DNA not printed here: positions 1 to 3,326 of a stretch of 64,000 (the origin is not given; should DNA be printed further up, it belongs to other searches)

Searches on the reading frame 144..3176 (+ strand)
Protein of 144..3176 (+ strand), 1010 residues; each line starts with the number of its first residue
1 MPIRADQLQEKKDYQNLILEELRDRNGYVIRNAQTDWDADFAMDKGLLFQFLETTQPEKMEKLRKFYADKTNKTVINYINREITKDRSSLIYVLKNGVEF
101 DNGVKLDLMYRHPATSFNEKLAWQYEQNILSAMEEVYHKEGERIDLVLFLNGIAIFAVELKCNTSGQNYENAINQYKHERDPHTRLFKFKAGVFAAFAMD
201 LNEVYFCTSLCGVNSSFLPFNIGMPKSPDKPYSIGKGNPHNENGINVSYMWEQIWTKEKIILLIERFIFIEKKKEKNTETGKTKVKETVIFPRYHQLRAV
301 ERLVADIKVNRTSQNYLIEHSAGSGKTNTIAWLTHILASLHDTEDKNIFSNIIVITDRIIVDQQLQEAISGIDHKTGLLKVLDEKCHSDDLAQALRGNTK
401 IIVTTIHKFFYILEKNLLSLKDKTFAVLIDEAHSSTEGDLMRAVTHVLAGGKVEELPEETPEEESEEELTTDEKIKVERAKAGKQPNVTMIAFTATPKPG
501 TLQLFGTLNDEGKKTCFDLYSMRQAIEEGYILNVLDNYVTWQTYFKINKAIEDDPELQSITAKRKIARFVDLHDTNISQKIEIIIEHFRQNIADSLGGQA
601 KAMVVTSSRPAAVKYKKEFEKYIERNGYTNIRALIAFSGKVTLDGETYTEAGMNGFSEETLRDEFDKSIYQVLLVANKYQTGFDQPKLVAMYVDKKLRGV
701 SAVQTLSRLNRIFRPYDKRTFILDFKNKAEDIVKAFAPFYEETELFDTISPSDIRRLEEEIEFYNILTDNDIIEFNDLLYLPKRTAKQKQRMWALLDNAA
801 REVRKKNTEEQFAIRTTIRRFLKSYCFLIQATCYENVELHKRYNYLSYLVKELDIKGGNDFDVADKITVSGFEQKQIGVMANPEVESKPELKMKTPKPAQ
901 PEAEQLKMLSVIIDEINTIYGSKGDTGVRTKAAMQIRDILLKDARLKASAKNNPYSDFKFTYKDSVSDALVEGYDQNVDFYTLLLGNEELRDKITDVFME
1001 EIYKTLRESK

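Call 6: search_protein_families(library=pfam, proteins=[window:144-3176:+], max_evalue=0.01)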
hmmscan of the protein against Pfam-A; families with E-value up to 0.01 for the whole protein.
window:144-3176:+ (1010 aa): 6 families
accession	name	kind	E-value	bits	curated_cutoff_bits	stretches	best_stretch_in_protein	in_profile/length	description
PF18766.7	SWI2_SNF2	-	3.9e-23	82.7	26.7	1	295-549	1-201/221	SWI2/SNF2 ATPase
PF04851.21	ResIII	-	1e-16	61.7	22.5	1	292-497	4-162/164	Type III restriction enzyme, res subunit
PF22679.2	T1R_D3-like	-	1.3e-11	45.6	27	1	667-727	99-158/158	Type I restriction enzyme subunit R domain 3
PF04313.20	HSDR_N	-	5.7e-10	39.8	25.1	1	9-208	3-191/198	Type I restriction enzyme R protein N terminus (HSDR_N)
PF08623.16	TIP120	-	0.0064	16.8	25.9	0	536-600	59-122/166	TATA-binding protein interacting (TIP20)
PF13604.12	AAA_30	-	0.0079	16.4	27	0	316-449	21-114/191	AAA domain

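Call 7: search_protein_families(library=padloc, proteins=[window:144-3176:+], max_evalue=0.01)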
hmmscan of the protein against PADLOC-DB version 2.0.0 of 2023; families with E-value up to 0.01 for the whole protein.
window:144-3176:+ (1010 aa): 5 families
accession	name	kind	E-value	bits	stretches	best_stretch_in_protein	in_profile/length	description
PDLC03040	REase_I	-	2.1e-26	90.1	1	135-825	126-773/1029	Type I restriction enzyme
PDLC03048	REase_I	-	2.8e-22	76.7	3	119-446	95-394/976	Type I restriction enzyme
PDLC03044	REase_I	-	6.3e-14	48.9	2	125-410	114-356/1034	Type I restriction enzyme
PDLC03041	REase_I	-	1.4e-12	44.5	2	486-726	474-731/1099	Type I restriction enzyme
PDLC03045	REase_I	-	7.3e-08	28.8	2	668-731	625-688/995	Type I restriction enzyme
